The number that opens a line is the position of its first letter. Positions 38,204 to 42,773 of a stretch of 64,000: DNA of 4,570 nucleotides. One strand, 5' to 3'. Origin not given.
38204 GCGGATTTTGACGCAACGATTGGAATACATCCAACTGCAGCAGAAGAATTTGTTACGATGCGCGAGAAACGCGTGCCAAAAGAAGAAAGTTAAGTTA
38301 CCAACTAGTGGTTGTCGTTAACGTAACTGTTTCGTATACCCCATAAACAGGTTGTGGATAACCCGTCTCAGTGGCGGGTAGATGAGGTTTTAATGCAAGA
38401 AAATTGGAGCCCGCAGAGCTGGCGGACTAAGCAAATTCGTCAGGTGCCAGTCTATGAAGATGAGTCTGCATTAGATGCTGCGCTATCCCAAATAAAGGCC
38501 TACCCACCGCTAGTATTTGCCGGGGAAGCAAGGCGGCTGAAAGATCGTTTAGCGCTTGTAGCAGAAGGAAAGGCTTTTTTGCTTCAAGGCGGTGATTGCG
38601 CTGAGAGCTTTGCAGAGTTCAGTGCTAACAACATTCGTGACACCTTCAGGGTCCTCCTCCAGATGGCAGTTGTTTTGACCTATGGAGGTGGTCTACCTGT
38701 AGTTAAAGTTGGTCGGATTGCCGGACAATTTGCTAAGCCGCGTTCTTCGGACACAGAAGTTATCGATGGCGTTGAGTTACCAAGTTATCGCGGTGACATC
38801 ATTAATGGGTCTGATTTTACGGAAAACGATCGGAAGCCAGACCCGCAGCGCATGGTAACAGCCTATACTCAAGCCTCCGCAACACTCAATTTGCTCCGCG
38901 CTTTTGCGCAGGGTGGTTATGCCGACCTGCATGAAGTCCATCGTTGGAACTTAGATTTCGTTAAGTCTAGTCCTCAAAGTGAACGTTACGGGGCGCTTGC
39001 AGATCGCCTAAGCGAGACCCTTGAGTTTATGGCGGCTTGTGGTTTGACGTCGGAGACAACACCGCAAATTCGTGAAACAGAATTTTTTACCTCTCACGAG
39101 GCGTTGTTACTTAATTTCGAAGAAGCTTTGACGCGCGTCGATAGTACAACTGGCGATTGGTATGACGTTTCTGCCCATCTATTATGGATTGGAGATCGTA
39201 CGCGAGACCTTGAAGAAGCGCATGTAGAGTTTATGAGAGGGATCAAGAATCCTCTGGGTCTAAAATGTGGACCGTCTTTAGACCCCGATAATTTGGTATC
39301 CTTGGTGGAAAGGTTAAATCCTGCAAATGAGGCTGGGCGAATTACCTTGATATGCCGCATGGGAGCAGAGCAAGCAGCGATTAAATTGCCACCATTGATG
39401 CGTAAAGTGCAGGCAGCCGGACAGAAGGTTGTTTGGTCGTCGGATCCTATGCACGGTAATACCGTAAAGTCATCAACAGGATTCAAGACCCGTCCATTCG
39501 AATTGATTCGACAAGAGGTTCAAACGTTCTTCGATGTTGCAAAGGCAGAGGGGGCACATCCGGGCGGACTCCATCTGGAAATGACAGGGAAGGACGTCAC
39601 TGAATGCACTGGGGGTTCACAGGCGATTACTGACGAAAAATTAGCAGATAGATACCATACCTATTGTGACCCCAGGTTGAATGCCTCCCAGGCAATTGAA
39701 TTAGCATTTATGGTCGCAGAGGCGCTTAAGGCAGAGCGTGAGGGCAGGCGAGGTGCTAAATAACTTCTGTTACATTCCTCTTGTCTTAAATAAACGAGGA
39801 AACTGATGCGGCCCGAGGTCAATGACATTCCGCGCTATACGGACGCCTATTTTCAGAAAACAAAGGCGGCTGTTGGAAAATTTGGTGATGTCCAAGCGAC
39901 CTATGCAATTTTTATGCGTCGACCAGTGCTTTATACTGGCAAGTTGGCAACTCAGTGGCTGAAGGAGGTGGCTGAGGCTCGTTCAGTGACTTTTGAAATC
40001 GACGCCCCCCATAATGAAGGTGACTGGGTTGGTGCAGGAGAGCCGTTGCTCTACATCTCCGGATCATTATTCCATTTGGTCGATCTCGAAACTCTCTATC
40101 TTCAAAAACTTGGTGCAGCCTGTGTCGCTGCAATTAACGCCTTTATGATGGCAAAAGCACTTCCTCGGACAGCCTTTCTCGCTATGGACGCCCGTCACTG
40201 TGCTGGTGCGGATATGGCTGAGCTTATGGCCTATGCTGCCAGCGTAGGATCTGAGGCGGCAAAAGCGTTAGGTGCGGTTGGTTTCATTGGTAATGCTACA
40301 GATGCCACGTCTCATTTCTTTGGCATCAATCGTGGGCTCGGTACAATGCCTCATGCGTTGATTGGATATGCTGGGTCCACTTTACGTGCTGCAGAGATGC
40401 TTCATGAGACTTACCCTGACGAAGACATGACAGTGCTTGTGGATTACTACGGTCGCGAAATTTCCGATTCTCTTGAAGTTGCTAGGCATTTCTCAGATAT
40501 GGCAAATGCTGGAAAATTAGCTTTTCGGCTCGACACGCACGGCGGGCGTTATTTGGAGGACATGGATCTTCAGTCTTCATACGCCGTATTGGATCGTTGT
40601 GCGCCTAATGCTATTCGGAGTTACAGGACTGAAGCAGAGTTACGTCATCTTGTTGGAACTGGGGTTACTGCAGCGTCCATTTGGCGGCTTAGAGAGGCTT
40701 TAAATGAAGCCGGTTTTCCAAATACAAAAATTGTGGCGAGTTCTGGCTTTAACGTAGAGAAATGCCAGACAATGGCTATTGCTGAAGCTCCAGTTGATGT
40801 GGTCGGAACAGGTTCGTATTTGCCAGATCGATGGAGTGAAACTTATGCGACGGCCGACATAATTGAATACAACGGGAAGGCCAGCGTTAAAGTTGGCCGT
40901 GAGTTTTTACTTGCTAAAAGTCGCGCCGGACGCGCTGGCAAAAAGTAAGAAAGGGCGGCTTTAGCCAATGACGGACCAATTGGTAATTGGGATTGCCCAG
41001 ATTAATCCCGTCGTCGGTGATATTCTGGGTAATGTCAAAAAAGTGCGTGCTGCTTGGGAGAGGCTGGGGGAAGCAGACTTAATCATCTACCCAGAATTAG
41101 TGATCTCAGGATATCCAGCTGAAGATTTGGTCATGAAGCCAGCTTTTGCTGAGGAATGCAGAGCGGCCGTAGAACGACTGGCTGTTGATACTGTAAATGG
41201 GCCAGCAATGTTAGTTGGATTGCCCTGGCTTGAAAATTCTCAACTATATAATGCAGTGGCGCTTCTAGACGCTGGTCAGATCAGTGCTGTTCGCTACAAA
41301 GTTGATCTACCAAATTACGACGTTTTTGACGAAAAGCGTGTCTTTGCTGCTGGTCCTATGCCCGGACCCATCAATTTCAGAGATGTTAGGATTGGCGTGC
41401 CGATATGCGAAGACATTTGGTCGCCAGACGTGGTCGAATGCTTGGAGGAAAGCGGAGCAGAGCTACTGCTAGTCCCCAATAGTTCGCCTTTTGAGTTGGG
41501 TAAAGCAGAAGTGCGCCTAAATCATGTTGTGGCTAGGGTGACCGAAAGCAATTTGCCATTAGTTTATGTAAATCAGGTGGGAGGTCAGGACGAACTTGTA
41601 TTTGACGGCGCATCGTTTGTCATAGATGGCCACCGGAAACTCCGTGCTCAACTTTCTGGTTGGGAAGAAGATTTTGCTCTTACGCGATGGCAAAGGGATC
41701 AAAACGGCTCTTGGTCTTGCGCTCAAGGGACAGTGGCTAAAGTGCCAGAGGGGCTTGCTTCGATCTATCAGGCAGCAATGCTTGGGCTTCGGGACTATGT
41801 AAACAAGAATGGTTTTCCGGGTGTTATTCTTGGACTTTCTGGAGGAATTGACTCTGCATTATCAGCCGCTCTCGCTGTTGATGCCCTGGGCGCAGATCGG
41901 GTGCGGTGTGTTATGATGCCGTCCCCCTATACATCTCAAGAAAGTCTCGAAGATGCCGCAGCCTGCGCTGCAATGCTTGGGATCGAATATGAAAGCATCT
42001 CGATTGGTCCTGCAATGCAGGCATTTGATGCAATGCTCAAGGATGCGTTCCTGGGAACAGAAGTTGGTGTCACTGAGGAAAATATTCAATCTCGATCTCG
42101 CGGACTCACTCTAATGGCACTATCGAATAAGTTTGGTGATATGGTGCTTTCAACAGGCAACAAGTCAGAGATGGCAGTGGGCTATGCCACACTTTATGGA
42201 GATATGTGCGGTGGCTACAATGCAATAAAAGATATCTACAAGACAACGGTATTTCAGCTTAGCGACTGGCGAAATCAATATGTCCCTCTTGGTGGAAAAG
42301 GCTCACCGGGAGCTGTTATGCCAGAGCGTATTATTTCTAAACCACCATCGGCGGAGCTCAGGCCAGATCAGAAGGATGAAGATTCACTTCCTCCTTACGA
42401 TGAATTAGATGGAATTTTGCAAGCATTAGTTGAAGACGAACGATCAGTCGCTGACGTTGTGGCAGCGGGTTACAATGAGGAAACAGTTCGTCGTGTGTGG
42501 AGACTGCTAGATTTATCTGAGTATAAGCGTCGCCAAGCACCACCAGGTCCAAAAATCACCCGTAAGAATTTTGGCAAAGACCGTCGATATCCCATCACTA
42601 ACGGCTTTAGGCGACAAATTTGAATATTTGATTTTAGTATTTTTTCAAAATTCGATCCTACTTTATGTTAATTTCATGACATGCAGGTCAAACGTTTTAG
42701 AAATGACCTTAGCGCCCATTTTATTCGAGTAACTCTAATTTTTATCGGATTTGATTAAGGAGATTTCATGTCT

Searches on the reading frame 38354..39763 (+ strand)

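Call 21: search_protein_families(library=ncbifam, proteins=[window:38354-39763:+])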
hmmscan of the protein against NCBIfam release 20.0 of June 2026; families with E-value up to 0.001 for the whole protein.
window:38354-39763:+ (469 aa): 1 family
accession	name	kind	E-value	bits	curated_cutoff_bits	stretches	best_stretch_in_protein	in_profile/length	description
TIGR01358.1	DAHP_synth_II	equivalog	3e-218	724.7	614.7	1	18-461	1-442/443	class II 3-deoxy-7-phosphoheptulonate synthase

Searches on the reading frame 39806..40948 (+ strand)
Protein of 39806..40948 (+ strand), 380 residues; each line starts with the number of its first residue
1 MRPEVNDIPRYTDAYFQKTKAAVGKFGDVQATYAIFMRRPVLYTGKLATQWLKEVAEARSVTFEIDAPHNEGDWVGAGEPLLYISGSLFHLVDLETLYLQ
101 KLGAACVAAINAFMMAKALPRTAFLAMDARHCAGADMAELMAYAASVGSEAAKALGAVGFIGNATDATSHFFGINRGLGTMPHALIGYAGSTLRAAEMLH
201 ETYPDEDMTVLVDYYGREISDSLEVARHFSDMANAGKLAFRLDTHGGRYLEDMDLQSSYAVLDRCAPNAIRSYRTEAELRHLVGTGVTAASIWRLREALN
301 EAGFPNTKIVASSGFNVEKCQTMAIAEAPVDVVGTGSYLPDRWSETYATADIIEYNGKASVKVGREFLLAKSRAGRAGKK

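Call 21: search_protein_families(library=ncbifam, proteins=[window:39806-40948:+])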
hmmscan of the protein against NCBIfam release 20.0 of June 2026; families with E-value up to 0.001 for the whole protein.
window:39806-40948:+ (380 aa): 9 families
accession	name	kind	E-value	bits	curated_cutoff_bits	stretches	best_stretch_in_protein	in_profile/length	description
NF005529.0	PRK07188.1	equivalog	9.2e-35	120.2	378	1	10-368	23-346/358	nicotinate phosphoribosyltransferase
NF006415.0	PRK08662.1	equivalog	9e-25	87.2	243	2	11-248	17-239/381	nicotinate phosphoribosyltransferase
NF009131.0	PRK12484.1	equivalog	8.6e-17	61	330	2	61-244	90-260/455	nicotinate phosphoribosyltransferase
TIGR01513.1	NAPRTase_put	equivalog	1.9e-16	60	297.4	2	61-243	85-255/452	nicotinate phosphoribosyltransferase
NF006695.0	PRK09243.1-2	equivalog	1.2e-15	57.2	469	1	51-229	82-249/480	nicotinate phosphoribosyltransferase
NF006696.0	PRK09243.1-3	equivalog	1.2e-13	50.6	503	1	46-218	82-239/451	nicotinate phosphoribosyltransferase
NF006694.0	PRK09243.1-1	equivalog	1.2e-11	44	663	2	69-244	99-262/485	nicotinate phosphoribosyltransferase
NF006698.0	PRK09243.1-5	equivalog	4.3e-08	32.3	531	0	69-222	107-245/440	nicotinate phosphoribosyltransferase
NF006697.0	PRK09243.1-4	equivalog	9e-07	27.8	776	0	258-339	232-317/488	nicotinate phosphoribosyltransferase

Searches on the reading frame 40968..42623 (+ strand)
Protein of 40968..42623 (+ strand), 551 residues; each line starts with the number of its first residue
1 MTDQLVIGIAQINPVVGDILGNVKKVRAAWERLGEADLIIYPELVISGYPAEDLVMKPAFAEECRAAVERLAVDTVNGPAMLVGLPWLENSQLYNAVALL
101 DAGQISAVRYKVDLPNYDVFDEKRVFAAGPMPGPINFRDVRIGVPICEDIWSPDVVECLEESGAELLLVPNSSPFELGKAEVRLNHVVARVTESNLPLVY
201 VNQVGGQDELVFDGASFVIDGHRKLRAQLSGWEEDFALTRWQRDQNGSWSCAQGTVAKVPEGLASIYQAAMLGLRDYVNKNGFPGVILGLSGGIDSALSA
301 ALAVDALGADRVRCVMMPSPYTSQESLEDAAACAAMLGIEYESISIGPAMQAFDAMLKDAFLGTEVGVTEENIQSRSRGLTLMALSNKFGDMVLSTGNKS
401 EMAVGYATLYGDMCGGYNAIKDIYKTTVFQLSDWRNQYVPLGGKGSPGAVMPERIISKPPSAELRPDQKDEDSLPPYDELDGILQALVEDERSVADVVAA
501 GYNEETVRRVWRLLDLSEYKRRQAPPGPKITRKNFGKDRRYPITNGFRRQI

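Call 21: search_protein_families(library=ncbifam, proteins=[window:40968-42623:+])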
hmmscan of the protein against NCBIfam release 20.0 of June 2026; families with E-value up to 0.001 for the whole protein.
window:40968-42623:+ (551 aa): 12 families
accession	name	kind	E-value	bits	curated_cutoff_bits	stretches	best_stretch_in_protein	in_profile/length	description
NF010588.0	PRK13981.1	equivalog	3.5e-244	811.2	479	1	2-550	2-545/546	NAD+ synthase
TIGR00552.1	nadE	equivalog_domain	5.4e-62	209.2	63.65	1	274-533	13-246/251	NAD(+) synthase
NF010587.0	PRK13980.1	equivalog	2.8e-61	207.1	255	1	274-532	22-262/267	NAD+ synthase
NF002730.0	PRK02628.1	equivalog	9.4e-52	176.1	473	2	264-472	340-559/677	NAD(+) synthase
NF002048.0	PRK00876.1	subfamily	5.3e-27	94.5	313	2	284-355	38-109/330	NAD(+) synthase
NF001979.1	PRK00768.1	equivalog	3.1e-14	53.1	250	1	274-504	28-255/266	NAD(+) synthase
TIGR03381.1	agmatine_aguB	equivalog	1.3e-12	47.6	410.25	1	25-242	24-254/279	N-carbamoylputrescine amidase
TIGR00268.2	TIGR00268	equivalog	3.8e-10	39.5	150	1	285-347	15-77/259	ATP-dependent sacrificial sulfur transferase LarE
TIGR00546.1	lnt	equivalog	3.8e-07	29.6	132.9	1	32-202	197-381/395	apolipoprotein N-acyltransferase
NF033621.1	de_GSH_amidase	exception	4.2e-06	26.3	355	1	34-172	30-171/260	deaminated glutathione amidase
NF000848.1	PRK00074.1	equivalog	3.4e-05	22.6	400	1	284-318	214-248/512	glutamine-hydrolyzing GMP synthase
NF001138.1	PRK00143.1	equivalog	0.00067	18.7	284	1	286-345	2-67/345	tRNA 2-thiouridine(34) synthase MnmA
